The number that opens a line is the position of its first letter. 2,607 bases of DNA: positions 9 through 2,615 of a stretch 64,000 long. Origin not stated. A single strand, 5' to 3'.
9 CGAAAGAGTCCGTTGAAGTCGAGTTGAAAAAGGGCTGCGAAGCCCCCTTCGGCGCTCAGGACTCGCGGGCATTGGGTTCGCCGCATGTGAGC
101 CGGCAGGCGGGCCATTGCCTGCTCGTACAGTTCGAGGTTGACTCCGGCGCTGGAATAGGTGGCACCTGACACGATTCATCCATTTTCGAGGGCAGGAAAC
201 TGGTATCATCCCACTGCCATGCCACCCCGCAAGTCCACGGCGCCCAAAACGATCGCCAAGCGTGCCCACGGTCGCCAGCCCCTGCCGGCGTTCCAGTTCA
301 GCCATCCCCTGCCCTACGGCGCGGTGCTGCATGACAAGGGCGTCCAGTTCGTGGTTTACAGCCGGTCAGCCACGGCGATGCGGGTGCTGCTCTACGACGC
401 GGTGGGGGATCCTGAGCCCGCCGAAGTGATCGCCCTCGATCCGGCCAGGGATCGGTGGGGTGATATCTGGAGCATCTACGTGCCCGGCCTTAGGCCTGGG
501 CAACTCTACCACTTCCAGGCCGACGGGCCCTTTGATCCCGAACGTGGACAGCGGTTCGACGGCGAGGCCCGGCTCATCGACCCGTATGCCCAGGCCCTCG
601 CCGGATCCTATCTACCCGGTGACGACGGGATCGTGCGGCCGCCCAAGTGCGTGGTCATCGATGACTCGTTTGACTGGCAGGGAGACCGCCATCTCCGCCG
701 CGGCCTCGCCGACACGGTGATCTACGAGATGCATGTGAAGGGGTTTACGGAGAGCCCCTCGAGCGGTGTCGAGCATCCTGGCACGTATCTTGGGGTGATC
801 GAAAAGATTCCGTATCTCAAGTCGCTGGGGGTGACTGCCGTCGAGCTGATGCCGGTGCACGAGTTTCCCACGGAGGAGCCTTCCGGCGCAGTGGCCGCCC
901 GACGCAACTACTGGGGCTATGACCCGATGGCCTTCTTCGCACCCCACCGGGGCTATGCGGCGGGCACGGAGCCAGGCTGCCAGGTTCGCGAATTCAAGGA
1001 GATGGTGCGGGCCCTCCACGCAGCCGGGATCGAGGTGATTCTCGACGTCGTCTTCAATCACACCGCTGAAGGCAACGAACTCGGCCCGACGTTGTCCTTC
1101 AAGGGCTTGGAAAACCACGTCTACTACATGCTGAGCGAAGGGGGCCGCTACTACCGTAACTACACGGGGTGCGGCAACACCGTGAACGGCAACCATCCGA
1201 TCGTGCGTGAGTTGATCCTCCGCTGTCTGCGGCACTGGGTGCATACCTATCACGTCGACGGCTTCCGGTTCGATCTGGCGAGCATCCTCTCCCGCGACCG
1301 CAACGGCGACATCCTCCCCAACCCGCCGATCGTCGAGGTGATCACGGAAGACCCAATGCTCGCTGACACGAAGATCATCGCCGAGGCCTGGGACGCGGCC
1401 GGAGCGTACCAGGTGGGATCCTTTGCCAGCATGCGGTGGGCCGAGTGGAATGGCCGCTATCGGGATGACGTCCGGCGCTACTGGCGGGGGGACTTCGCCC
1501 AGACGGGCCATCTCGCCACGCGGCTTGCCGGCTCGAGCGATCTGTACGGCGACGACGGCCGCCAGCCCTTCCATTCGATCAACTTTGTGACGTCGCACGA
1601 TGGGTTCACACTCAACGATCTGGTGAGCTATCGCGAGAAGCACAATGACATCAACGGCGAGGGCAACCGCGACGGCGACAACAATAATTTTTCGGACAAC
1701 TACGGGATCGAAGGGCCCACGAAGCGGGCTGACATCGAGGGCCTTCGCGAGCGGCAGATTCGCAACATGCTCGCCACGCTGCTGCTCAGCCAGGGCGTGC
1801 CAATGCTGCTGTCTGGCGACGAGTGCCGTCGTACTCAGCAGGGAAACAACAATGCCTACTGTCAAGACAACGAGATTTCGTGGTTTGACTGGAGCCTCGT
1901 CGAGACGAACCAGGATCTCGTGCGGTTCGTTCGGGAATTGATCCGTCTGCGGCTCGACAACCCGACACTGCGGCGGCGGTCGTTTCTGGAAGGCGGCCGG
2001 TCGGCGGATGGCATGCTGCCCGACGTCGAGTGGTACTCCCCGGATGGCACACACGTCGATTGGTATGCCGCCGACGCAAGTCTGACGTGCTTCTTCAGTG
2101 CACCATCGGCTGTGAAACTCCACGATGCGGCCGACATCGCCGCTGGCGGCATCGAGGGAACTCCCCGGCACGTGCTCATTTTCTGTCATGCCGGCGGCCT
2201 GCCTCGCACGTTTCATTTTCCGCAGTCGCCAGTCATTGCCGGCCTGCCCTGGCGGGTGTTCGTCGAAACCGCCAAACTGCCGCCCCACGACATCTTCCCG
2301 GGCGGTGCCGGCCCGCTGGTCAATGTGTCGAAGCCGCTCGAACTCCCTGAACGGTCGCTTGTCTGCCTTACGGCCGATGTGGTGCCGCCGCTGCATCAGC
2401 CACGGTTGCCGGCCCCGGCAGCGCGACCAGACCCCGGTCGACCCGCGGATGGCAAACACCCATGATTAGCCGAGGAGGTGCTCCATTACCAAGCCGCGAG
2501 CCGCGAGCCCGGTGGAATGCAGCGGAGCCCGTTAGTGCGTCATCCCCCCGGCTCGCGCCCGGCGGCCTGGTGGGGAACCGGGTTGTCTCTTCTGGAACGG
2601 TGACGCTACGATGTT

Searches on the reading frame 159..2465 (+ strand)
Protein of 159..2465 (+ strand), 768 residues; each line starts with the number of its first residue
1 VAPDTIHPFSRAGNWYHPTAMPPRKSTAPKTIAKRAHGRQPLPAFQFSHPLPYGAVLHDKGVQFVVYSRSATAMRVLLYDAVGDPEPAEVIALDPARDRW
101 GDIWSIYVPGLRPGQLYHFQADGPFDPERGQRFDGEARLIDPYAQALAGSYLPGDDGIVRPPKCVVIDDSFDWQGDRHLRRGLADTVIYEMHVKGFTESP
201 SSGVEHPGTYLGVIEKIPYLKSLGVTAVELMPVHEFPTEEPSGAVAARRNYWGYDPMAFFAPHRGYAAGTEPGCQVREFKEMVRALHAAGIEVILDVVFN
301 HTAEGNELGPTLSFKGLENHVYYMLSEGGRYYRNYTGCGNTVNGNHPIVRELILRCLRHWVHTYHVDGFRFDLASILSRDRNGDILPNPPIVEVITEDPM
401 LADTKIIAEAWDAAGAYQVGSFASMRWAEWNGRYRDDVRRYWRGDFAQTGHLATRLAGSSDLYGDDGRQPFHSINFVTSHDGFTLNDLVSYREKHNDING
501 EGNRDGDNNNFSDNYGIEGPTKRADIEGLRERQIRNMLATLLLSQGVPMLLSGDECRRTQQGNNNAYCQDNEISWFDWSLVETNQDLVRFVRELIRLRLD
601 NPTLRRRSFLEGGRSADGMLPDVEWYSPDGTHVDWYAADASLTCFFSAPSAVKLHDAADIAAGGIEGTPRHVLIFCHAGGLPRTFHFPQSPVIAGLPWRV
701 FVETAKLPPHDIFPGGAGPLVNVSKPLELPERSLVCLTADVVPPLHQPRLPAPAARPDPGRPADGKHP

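Call 58: search_protein_families(library=pfam, proteins=[window:159-2465:+], max_evalue=0.01)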
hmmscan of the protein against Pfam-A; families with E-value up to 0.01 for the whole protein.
window:159-2465:+ (768 aa): 2 families
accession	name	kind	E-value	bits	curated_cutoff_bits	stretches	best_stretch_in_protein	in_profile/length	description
PF00128.31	Alpha-amylase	-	2e-20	73.9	22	2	196-306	7-96/446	Alpha amylase, catalytic domain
PF02922.24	CBM_48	-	2e-09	38.1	22.4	1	52-144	1-83/83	Carbohydrate-binding module 48 (Isoamylase N-terminal domain)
